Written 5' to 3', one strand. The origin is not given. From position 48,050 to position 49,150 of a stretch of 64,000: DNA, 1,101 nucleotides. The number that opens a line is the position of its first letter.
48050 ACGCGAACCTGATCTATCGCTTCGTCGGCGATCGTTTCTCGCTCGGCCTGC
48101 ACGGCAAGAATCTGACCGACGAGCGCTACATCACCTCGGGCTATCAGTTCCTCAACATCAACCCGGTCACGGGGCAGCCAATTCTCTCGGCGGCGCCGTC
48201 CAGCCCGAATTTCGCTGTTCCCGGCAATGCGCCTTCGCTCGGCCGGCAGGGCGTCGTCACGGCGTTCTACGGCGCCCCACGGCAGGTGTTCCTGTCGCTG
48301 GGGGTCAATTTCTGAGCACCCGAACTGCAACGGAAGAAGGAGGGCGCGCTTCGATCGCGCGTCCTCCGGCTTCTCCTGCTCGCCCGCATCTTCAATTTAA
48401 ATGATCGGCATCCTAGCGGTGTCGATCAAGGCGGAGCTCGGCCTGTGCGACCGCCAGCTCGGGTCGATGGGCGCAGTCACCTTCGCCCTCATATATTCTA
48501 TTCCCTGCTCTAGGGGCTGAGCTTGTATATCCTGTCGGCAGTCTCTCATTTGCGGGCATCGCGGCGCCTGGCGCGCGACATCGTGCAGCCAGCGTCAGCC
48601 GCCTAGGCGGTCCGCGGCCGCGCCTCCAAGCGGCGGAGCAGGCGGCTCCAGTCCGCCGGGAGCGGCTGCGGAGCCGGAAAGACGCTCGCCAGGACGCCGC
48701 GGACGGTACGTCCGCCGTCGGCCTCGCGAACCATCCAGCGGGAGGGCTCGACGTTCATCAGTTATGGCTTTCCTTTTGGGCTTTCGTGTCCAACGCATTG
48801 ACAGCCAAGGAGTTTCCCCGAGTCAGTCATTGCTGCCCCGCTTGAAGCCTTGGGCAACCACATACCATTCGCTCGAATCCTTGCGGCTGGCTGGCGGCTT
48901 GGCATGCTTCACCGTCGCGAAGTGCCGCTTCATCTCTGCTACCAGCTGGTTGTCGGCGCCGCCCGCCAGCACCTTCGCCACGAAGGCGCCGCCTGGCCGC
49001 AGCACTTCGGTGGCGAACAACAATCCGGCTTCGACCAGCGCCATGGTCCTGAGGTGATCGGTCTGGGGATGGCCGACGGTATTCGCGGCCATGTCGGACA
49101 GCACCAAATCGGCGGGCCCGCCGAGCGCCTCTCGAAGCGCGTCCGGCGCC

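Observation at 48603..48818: Orphan NepR-like micro-protein with its own general-stress promoter (missed by the ORF track)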

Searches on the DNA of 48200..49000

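Call 79: search_rna_families(source=window, start=48200, end=49000, threshold=evalue, max_evalue=1)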
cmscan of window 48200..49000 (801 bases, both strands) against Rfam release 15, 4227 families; matches with E-value up to 1: 0.
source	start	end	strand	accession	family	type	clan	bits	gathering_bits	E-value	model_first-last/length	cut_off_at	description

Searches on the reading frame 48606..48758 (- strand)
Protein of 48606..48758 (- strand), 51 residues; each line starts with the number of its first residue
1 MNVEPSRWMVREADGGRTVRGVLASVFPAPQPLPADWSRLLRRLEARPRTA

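Call 4: search_protein_families(library=pfam, proteins=[window:48606-48758:-], max_evalue=10)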
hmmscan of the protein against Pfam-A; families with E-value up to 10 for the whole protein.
seq(51 aa): 0 families

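Call 5: search_protein_families(library=ncbifam, proteins=[window:48606-48758:-], max_evalue=10)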
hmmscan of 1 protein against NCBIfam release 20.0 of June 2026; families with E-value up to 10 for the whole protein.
seq(51 aa): 0 families

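Call 7: find_homologous_proteins(query=window:48606-48758:-, max_evalue=10)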
Query seq(51 aa) (51 aa): 2 proteins with E <= 10 among 2 candidates.
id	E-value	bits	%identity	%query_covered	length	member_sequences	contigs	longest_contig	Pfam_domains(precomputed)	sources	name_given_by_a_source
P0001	3.6e-26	106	100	100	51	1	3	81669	-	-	-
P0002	9.1e-18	80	80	100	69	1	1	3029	-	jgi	jgi:hypothetical protein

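Call 12: find_encoding_contigs(protein=P0002, flank=5000)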
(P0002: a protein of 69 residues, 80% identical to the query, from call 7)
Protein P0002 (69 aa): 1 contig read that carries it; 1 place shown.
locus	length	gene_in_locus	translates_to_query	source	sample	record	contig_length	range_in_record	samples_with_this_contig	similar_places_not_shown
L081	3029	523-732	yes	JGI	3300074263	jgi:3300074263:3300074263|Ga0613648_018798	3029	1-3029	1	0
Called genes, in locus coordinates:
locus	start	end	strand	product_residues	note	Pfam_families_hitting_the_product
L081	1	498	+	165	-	?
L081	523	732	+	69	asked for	-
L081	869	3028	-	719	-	?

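Call 13: find_encoding_contigs(protein=P0001, flank=5000)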
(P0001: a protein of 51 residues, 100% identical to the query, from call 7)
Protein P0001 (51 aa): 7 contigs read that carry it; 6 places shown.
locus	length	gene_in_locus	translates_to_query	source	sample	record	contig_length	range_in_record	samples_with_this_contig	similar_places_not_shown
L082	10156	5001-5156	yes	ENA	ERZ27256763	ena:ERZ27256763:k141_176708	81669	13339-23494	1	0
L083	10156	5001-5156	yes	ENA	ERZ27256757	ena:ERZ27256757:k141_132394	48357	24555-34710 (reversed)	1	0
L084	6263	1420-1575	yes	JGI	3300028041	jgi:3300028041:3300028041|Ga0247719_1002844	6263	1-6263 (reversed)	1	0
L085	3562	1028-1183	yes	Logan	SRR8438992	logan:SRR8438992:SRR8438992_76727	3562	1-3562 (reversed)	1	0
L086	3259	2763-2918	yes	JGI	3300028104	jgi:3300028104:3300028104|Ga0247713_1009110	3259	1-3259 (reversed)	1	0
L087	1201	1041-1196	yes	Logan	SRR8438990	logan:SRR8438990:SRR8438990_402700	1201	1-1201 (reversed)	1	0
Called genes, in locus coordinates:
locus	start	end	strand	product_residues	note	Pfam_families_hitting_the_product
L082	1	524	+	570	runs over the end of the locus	PF00664:ABC_membrane (weak), PF00005:ABC_tran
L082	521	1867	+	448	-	PF25919:BSH_CusB (weak), PF25994:HH_AprE, PF26002:Beta-barrel_AprE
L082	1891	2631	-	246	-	PF01564:Spermine_synth (faint)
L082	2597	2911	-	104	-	PF20089:DUF6481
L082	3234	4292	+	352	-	PF02541:Ppx-GppA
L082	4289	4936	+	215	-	PF01728:FtsJ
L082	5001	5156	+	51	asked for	-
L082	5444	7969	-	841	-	PF07715:Plug, PF00593:TonB_dep_Rec_b-barrel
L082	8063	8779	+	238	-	PF00440:TetR_N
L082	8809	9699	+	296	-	PF12146:Hydrolase_4 (weak), PF00561:Abhydrolase_1, PF12697:Abhydrolase_6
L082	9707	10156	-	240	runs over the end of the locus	PF18312:ScsC_N, PF13462:Thioredoxin_4, PF01323:DSBA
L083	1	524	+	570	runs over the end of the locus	PF00664:ABC_membrane (weak), PF00005:ABC_tran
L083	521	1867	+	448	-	PF25919:BSH_CusB (weak), PF25994:HH_AprE, PF26002:Beta-barrel_AprE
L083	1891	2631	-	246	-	PF01564:Spermine_synth (faint)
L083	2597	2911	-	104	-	PF20089:DUF6481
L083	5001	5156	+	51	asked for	-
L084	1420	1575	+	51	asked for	-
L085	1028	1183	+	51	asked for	-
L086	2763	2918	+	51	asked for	-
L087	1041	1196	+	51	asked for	-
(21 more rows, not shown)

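Call 16: search_solved_structures(query=window:48606-48758:-, max_evalue=10, show_alignments=3)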
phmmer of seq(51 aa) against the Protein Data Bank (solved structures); distinct sequences matched with E-value up to 10: 1.
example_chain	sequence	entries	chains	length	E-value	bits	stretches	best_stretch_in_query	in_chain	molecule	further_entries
5udf_A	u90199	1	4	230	1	13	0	22-49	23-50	Lipoprotein-releasing system transmembrane protein LolE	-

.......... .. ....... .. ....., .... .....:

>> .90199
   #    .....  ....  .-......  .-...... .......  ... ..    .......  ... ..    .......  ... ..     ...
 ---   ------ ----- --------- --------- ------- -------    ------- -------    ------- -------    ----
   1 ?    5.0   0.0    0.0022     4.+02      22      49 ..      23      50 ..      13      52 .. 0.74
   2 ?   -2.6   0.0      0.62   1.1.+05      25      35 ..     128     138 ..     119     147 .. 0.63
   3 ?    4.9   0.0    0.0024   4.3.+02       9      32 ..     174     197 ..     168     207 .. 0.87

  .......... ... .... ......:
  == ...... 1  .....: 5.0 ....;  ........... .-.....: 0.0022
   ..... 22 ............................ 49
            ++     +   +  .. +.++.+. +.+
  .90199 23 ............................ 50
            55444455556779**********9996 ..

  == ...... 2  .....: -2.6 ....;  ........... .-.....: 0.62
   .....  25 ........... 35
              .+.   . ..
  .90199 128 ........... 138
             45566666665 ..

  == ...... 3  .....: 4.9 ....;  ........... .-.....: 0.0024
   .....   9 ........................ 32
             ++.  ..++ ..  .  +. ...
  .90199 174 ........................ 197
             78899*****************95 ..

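Call 20: find_related_loci(query=A1, collection=genome_contigs, flank=4000)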
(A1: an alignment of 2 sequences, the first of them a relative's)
Query A1 (51 aa) in genome_contigs; peptide patterns used: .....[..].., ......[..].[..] (x = any residue, [..] = any of these).
21 stretches matched a pattern, but none encodes a relative of the query by tblastn (E <= 1e-3).

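Call 26: search_protein_representatives(alignment_id=A1)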
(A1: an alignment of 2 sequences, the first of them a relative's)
Query: 2 sequences, 51 profile positions. Proteins with E-value up to 0.001 (for the whole library): 7; up to 1e-10: 2; up to 1e-30: 0. The best 7 are listed.
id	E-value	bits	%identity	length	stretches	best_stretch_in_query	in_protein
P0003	4.8e-12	61.7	-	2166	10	17-39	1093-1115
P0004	2.7e-11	59.3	-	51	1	1-51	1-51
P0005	6.3e-09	51.7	-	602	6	17-39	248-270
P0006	6.5e-09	51.7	-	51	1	1-50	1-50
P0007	1.3e-04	37.9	-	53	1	1-47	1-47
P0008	5.1e-04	36.0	-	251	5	13-44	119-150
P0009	8.2e-04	35.3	-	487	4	26-43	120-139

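Call 28: find_encoding_contigs(protein=P0004, flank=6000)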
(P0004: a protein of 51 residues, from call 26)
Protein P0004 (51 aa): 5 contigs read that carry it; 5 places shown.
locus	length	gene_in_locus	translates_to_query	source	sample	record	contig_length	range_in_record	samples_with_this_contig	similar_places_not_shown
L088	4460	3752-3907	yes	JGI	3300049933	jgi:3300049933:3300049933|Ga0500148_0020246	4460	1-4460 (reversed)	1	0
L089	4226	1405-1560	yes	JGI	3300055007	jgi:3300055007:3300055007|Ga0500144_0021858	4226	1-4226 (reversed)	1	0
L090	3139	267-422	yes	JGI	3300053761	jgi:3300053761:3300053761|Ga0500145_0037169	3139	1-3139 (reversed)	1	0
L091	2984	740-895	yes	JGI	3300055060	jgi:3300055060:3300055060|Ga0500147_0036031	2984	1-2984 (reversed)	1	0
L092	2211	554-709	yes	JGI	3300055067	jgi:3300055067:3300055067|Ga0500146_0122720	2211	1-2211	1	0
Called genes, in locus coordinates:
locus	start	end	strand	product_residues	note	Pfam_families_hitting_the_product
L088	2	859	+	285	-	PF25994:HH_AprE, PF26002:Beta-barrel_AprE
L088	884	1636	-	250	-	-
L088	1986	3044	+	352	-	PF02541:Ppx-GppA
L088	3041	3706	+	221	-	PF01728:FtsJ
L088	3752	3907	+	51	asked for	-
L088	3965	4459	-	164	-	?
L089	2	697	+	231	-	?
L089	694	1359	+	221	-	PF01728:FtsJ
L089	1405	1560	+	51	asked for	-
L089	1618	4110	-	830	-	PF07715:Plug, PF00593:TonB_dep_Rec_b-barrel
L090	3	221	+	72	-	?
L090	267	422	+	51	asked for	-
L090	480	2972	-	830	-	PF07715:Plug, PF00593:TonB_dep_Rec_b-barrel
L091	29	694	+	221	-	PF01728:FtsJ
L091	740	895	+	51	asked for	-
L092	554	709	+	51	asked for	-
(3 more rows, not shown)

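Call 29: find_encoding_contigs(protein=P0006, flank=6000)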
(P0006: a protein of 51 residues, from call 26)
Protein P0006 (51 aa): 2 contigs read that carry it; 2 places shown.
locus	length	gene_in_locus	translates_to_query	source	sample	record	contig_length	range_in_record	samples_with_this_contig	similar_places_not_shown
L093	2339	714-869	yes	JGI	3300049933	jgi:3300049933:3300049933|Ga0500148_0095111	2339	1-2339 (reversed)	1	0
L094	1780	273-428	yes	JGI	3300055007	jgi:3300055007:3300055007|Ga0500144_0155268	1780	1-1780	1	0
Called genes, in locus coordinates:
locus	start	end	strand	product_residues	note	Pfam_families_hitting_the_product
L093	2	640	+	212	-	?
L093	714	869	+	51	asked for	-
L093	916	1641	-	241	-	PF13462:Thioredoxin_4, PF01323:DSBA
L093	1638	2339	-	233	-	?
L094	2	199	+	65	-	?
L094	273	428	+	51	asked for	-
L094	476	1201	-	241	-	PF13462:Thioredoxin_4, PF01323:DSBA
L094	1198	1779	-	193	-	PF13431:TPR_17 (faint), PF14559:TPR_19 (faint), PF00515:TPR_1 (faint), PF07719:TPR_2 (faint), PF13181:TPR_8 (faint), PF13414:TPR_11 (faint), PF13428:TPR_14 (faint), PF13432:TPR_16 (faint), +1 more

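Call 30: find_encoding_contigs(protein=P0007, flank=6000)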
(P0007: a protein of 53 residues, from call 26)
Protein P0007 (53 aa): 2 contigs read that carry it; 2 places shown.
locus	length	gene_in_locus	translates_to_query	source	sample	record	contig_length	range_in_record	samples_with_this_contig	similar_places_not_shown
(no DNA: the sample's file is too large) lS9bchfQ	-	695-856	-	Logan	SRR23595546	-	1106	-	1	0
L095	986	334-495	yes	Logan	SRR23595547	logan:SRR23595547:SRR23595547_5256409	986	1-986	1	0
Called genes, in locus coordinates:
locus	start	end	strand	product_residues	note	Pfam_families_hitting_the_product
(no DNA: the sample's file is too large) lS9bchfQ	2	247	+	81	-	?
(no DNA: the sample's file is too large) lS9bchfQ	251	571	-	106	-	PF14542:Acetyltransf_CG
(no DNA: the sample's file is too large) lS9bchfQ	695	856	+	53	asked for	-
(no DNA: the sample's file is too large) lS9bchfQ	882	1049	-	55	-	-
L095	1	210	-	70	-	?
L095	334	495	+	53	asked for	-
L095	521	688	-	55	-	-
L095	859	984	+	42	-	?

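Call 51: predict_structure(alignment_id=A3)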
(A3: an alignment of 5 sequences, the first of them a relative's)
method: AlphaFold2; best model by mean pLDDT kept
length: 51 residues; sequences in the alignment: 5
mean_pLDDT: 66.3   pTM: 0.36
mean pLDDT of the five models: 66.3, 64.3, 63.8, 63.5, 61.2
residues with pLDDT >= 90: 0; 70-90: 27; 50-70: 12; < 50: 12
segments of 3 or more residues with pLDDT < 50: 1-9, 11-13
pLDDT, mean of each block of 10 residues (from residue 1): 47 59 74 80 73 52
secondary structure, 60 per line:
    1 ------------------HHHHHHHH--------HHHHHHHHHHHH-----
elements in order: H19-26 H35-46

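Call 55: fold_search(model_id=the predicted structure, library=pdb)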
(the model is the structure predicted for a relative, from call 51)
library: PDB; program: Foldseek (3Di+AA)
matches with E <= 10: 0; with E <= 0.001: 0
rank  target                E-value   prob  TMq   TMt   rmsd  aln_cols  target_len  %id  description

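Call 56: find_homologous_proteins(query=A3, max_evalue=10)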
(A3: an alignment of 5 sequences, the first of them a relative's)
Query A3 (5 sequences) (51 aa, profile of the alignment): 7 proteins with E <= 10 among 22 candidates.
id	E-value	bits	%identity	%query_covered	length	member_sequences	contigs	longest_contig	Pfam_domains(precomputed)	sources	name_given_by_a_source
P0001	1.3e-26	110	100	100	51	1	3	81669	-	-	-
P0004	3.2e-26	109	49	100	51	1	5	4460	-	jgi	jgi:hypothetical protein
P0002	6.4e-25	105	80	100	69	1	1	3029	-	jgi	jgi:hypothetical protein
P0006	3.2e-24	102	51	100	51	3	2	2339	-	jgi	jgi:hypothetical protein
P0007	4.6e-22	95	47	92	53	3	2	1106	-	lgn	-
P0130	3.0e-19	86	49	100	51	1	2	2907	-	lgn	-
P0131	7.4e-18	82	51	100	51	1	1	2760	-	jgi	jgi:hypothetical protein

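Call 58: find_encoding_contigs(protein=P0130, flank=4000)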
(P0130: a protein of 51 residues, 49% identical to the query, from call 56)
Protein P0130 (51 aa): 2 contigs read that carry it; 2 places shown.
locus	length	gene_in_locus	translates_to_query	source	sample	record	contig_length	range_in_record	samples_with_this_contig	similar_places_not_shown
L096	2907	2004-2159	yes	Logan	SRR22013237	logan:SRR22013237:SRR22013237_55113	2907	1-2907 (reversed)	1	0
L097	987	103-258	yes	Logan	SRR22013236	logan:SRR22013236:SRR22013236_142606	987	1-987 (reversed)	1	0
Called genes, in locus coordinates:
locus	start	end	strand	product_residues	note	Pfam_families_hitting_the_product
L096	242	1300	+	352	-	PF02541:Ppx-GppA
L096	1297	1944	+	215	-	PF01728:FtsJ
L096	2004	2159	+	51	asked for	-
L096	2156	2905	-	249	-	?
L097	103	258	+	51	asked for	-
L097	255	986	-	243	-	?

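Call 59: find_encoding_contigs(protein=P0131, flank=4000)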
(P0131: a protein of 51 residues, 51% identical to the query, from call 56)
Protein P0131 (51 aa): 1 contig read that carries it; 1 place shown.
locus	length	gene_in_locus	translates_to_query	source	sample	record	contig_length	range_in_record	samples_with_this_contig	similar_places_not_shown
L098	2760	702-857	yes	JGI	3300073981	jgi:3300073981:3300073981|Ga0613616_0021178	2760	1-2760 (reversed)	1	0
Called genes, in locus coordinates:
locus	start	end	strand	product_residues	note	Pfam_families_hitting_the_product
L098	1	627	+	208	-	PF01728:FtsJ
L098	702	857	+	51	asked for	-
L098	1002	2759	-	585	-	?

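Call 62: search_protein_families(library=pfam, alignment_id=A4, max_evalue=10)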
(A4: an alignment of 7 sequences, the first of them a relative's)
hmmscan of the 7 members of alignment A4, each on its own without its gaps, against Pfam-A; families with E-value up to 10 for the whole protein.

A. member 1, P0001 (51 aa): 0 families

B. families by the number of members that match (of 7 scanned): 3 families
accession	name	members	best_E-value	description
PF19969.4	VMAP-M8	1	0.006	vWA-MoxR associated protein middle region (VMAP-M) 8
PF03474.20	DMA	1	0.097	DMRTA motif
PF00607.25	Gag_p24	1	0.17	gag protein p24 N-terminal domain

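Call 63: search_solved_structures(query=A4, max_evalue=10, show_alignments=4)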
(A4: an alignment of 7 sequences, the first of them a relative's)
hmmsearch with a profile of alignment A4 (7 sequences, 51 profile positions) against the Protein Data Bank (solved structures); distinct sequences matched with E-value up to 10: 1.
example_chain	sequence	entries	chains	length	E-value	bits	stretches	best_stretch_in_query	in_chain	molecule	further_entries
9na8_D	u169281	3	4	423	0.59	13.4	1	29-47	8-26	AUGMIN subunit 4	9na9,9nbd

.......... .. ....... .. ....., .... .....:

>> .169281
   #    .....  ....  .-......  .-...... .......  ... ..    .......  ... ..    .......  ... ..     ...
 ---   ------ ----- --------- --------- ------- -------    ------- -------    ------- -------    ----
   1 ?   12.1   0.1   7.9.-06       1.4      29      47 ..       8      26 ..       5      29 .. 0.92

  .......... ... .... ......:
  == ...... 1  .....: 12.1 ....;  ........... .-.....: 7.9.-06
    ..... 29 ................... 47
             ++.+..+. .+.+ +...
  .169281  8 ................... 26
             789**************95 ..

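Call 90: search_protein_families(library=phrogs, alignment_id=A4, max_evalue=1)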
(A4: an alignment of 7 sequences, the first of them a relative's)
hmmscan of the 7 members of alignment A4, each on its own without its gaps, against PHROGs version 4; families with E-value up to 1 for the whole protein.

A. member 1, P0001 (51 aa): 0 families

B. families by the number of members that match (of 7 scanned): 2 families
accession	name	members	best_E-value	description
phrog_6959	-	1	0.06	tail assembly chaperone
phrog_27732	-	1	0.14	-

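Call 91: search_protein_families(library=ncbifam, alignment_id=A4, max_evalue=10)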
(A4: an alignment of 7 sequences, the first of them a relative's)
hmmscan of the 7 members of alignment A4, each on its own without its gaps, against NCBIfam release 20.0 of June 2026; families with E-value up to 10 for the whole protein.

A. member 1, P0001 (51 aa): 0 families

B. families by the number of members that match (of 7 scanned): 1 family
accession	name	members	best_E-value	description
NF003545.0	PRK05205.1-1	1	0.099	bifunctional pyr operon transcriptional regulator/uracil phosphoribosyltransferase PyrR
